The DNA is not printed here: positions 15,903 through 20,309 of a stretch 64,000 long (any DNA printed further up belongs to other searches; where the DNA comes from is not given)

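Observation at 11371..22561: Compact three-gene hybrid NRPS-PKS cluster with an in-line beta-aminotransferase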

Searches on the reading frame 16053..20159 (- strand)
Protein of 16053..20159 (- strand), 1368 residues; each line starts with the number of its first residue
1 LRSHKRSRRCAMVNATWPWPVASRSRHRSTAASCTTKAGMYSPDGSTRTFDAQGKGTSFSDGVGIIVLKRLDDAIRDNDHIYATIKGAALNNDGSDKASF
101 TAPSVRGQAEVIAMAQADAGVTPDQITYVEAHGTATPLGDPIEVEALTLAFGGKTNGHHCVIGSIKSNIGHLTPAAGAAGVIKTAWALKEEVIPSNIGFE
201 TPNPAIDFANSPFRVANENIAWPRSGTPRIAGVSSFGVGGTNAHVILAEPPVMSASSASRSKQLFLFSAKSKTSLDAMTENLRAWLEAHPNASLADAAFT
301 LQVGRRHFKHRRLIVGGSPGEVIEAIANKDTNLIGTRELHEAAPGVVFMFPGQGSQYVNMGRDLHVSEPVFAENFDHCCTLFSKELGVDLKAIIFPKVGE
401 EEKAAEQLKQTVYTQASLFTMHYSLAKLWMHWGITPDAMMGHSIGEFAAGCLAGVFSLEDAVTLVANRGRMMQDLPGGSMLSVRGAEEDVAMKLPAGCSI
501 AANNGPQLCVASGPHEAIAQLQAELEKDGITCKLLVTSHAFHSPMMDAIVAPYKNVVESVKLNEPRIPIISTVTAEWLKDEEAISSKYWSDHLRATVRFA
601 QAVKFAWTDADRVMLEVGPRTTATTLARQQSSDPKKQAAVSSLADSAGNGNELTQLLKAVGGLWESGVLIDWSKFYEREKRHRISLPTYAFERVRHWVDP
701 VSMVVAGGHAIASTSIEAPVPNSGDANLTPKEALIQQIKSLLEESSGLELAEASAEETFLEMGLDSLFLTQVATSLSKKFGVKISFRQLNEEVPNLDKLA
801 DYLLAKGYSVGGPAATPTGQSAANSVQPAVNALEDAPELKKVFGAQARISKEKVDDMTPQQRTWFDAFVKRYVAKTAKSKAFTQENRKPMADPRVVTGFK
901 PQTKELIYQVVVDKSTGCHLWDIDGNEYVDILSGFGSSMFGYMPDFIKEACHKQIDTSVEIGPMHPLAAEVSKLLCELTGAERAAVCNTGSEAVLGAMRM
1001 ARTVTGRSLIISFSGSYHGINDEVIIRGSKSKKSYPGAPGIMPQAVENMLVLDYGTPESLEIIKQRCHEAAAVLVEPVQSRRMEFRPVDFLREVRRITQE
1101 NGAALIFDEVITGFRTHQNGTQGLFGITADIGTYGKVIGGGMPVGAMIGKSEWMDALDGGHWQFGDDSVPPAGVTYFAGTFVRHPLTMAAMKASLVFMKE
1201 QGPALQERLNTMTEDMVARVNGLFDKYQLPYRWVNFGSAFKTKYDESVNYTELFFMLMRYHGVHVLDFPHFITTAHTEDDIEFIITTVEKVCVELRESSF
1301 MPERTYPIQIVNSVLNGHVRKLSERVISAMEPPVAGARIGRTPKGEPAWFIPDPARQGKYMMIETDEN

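Call 5: search_protein_families(library=pfam, proteins=[window:16053-20159:-])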
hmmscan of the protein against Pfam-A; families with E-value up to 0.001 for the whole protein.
window:16053-20159:- (1368 aa): 8 families
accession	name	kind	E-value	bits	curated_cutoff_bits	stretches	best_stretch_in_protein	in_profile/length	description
PF00698.26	Acyl_transf_1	-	4.1e-53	181.4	32.7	1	347-632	1-280/319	Acyl transferase domain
PF00202.27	Aminotran_3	-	2e-49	168.8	30.5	1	909-1267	10-373/403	Aminotransferase class-III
PF02801.28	Ketoacyl-synt_C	-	6.2e-41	139.6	20.8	1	82-199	1-118/119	Beta-ketoacyl synthase, C-terminal domain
PF22621.2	CurL-like_PKS_C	-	1.9e-22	79.5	27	1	263-325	1-63/64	CurL-like, PKS C-terminal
PF16197.11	KAsynt_C_assoc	-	1.3e-20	74.3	33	1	202-312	1-108/111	Ketoacyl-synthetase C-terminal extension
PF22336.2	RhiE-like_linker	-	8.5e-14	51.7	27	1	267-326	2-60/67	RhiE-like, KS-MAT linker domain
PF00550.31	PP-binding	-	5.2e-11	43.1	20.8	1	736-803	1-67/67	Phosphopantetheine attachment site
PF00109.32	ketoacyl-synt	-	3.8e-06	27.1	20.8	1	34-74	212-252/252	Beta-ketoacyl synthase, N-terminal domain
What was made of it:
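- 18264..19121 (-): AT domain with GHSIGE and HAFHS, the malonyl-CoA type signature. Pfam Acyl_transf_1 (call 5).
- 17751..17954 (-): ACP domain (GLDSL). Pfam PP-binding 5e-11 (call 5).
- On Hybrid NRPS-PKS assembly line with a MycA-type in-line amine-transferase (AMT) domain: Pfam on ORF 16053-20159 gives Ketoacyl-synt_C, Acyl_transf_1, PP-binding and Aminotran_3 in that order (call 5).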

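Call 6: find_homologous_proteins(query=window:16053-20159:-, max_evalue=1e-30)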
Query window:16053-20159:- (1368 aa): 8000 proteins with E <= 1e-30 among 8000 candidates; the best 120 are listed.
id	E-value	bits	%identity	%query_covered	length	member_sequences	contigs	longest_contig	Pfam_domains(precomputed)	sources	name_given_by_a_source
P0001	0.0e+0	2864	93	97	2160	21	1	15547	PF22336.3,PF00109.33,PF22621.3,PF00550.32,PF00202.28,PF00501.35,PF13193.13,PF02801.29,PF16197.12,PF00698.27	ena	-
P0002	0.0e+0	2829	93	97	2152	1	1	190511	PF22336.3,PF00109.33,PF22621.3,PF00550.32,PF00202.28,PF00501.35,PF13193.13,PF02801.29,PF16197.12,PF00698.27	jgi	jgi:amino acid adenylation domain-containing protein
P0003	0.0e+0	2824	92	97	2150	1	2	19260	PF22336.3,PF00109.33,PF22621.3,PF00550.32,PF00202.28,PF00501.35,PF13193.13,PF02801.29,PF16197.12,PF00698.27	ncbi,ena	-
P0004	0.0e+0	2790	91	97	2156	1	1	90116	PF22336.3,PF00109.33,PF22621.3,PF00550.32,PF00202.28,PF00501.35,PF13193.13,PF02801.29,PF16197.12,PF00698.27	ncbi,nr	ncbi:MAG: amino acid adenylation domain-containing protein [Flavobacteriales bacterium]|nr:amino aci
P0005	0.0e+0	2781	91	97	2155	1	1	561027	PF22336.3,PF00109.33,PF22621.3,PF00550.32,PF00202.28,PF00501.35,PF13193.13,PF02801.29,PF16197.12,PF00698.27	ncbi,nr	ncbi:MAG: amino acid adenylation domain-containing protein [Flavobacteriales bacterium]|nr:amino aci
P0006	0.0e+0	2779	91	97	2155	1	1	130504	PF22336.3,PF00109.33,PF22621.3,PF00550.32,PF00202.28,PF00501.35,PF13193.13,PF02801.29,PF16197.12,PF00698.27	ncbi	-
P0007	0.0e+0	2778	91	97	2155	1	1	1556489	PF22336.3,PF00109.33,PF22621.3,PF00550.32,PF00202.28,PF00501.35,PF13193.13,PF02801.29,PF16197.12,PF00698.27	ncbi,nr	ncbi:MAG: amino acid adenylation domain-containing protein [Flavobacteriales bacterium]|nr:amino aci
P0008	0.0e+0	2754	90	97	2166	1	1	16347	PF22336.3,PF00109.33,PF22621.3,PF00550.32,PF00202.28,PF00501.35,PF13193.13,PF02801.29,PF16197.12,PF00698.27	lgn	-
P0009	0.0e+0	2748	89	97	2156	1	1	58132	PF22336.3,PF00109.33,PF22621.3,PF00550.32,PF00202.28,PF00501.35,PF13193.13,PF02801.29,PF16197.12,PF00698.27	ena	-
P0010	0.0e+0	2737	90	97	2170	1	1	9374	PF22336.3,PF00109.33,PF22621.3,PF00550.32,PF00202.28,PF00501.35,PF13193.13,PF02801.29,PF16197.12,PF00698.27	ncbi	-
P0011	0.0e+0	2734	89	97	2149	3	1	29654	PF22336.3,PF00109.33,PF22621.3,PF00550.32,PF00202.28,PF00501.35,PF13193.13,PF02801.29,PF16197.12,PF00698.27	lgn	-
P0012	0.0e+0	2732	89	97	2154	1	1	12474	PF22336.3,PF00109.33,PF22621.3,PF00550.32,PF00202.28,PF00501.35,PF13193.13,PF02801.29,PF16197.12,PF00698.27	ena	-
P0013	0.0e+0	2731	89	97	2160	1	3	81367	PF22336.3,PF00109.33,PF22621.3,PF00550.32,PF00202.28,PF00501.35,PF13193.13,PF02801.29,PF16197.12,PF00698.27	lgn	-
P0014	0.0e+0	2728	89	97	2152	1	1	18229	PF22336.3,PF00109.33,PF22621.3,PF00550.32,PF00202.28,PF00501.35,PF13193.13,PF02801.29,PF16197.12,PF00698.27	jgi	-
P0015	0.0e+0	2728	89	97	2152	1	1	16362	PF22336.3,PF00109.33,PF22621.3,PF00550.32,PF00202.28,PF00501.35,PF13193.13,PF02801.29,PF16197.12,PF00698.27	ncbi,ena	-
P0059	0.0e+0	2674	87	97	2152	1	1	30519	PF22336.3,PF00109.33,PF22621.3,PF00550.32,PF00202.28,PF00501.35,PF13193.13,PF02801.29,PF16197.12,PF00698.27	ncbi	-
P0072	0.0e+0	2603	85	97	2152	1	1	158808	PF22336.3,PF00109.33,PF22621.3,PF00550.32,PF00202.28,PF00501.35,PF13193.13,PF02801.29,PF16197.12,PF00698.27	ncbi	-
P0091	0.0e+0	2543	84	97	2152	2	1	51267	PF22336.3,PF00109.33,PF22621.3,PF00550.32,PF00202.28,PF00108.30,PF00501.35,PF13193.13,PF02801.29,PF16197.12,PF00698.27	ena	-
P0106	0.0e+0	2475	80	97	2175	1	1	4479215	PF22336.3,PF00109.33,PF22621.3,PF00550.32,PF00202.28,PF00501.35,PF13193.13,PF02801.29,PF16197.12,PF00698.27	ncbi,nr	ncbi:MAG: amino acid adenylation domain-containing protein [Flavobacteriales bacterium]|nr:MAG: amin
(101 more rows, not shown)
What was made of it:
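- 16053..22561 (-): Gene 1, a hybrid NRPS-PKS with the order A-PCP-KS-AT-ACP-AMT. Intact homologues are 2,150-2,190 aa. The true start is probably the ATG at about 22528-22540. More than 120 full-length homologues at 79-93% identity (call 6).
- Tried and rejected: Pfam E-values down to 1e-88 and hundreds of homologues rule this out (calls 5, 6).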

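Call 7: find_encoding_contigs(protein=P0002, flank=10000, max_places=2)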
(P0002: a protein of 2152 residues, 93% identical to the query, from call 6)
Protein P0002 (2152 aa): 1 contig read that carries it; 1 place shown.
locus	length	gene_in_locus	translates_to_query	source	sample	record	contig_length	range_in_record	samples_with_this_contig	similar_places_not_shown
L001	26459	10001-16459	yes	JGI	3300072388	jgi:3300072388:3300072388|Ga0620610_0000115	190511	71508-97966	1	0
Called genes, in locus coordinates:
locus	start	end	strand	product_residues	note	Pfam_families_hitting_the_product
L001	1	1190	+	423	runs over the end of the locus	PF25852:DUF6242_C (faint)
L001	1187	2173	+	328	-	PF00365:PFK, PF01513:NAD_kinase (faint)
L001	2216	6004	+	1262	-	PF18911:PKD_4, PF13585:CHU_C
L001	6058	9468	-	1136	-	-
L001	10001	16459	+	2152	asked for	PF00501:AMP-binding, PF13193:AMP-binding_C, PF00550:PP-binding, PF00109:ketoacyl-synt, PF02801:Ketoacyl-synt_C, PF16197:KAsynt_C_assoc, PF22336:RhiE-like_linker, PF22621:CurL-like_PKS_C, +3 more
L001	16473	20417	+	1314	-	PF00668:Condensation, PF00501:AMP-binding, PF13193:AMP-binding_C, PF00550:PP-binding, PF00975:Thioesterase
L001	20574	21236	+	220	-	PF00975:Thioesterase, PF12697:Abhydrolase_6 (weak)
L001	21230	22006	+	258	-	PF22624:AASDHPPT_N, PF01648:ACPS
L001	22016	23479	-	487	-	PF05970:PIF1, PF13604:AAA_30, PF05729:NACHT (faint), PF13245:AAA_19, PF13481:AAA_25 (weak), PF13538:UvrD_C_2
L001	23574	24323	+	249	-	-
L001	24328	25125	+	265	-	PF12864:DUF3822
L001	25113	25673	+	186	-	PF03602:Cons_hypoth95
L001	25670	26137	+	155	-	PF01467:CTP_transf_like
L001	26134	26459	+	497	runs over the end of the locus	PF00578:AhpC-TSA, PF13905:Thioredoxin_8 (weak)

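Call 8: find_encoding_contigs(protein=P0106, flank=10000, max_places=2)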
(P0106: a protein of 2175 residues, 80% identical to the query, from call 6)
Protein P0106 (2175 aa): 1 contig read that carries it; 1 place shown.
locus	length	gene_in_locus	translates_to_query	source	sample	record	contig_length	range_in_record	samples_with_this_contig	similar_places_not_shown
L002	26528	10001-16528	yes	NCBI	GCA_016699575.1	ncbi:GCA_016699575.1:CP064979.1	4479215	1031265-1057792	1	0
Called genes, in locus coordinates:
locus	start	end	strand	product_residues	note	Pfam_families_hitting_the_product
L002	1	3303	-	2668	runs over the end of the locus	PF02412:TSP_3 (faint), PF18962:Por_Secre_tail (weak)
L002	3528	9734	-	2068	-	PF02412:TSP_3 (faint), PF18962:Por_Secre_tail (weak)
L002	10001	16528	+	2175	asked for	PF00501:AMP-binding, PF13193:AMP-binding_C, PF00550:PP-binding, PF00109:ketoacyl-synt, PF02801:Ketoacyl-synt_C, PF16197:KAsynt_C_assoc, PF22336:RhiE-like_linker, PF22621:CurL-like_PKS_C, +3 more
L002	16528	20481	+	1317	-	PF00668:Condensation, PF00501:AMP-binding, PF13193:AMP-binding_C, PF00550:PP-binding, PF00975:Thioesterase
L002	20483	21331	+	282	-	PF22624:AASDHPPT_N, PF01648:ACPS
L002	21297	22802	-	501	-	PF05970:PIF1, PF13086:AAA_11 (faint), PF13191:AAA_16 (weak), PF13604:AAA_30, PF13245:AAA_19, PF13538:UvrD_C_2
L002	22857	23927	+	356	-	PF01370:Epimerase, PF07993:NAD_binding_4, PF16363:GDP_Man_Dehyd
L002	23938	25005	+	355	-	PF01073:3Beta_HSD (weak), PF01370:Epimerase, PF02719:Polysacc_synt_2 (weak), PF04321:RmlD_sub_bind, PF16363:GDP_Man_Dehyd, PF07993:NAD_binding_4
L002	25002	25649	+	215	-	PF13649:Methyltransf_25 (weak), PF08241:Methyltransf_11, PF08242:Methyltransf_12 (weak)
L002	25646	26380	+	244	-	PF00535:Glycos_transf_2, PF13641:Glyco_tranf_2_3 (weak)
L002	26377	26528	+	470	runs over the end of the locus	-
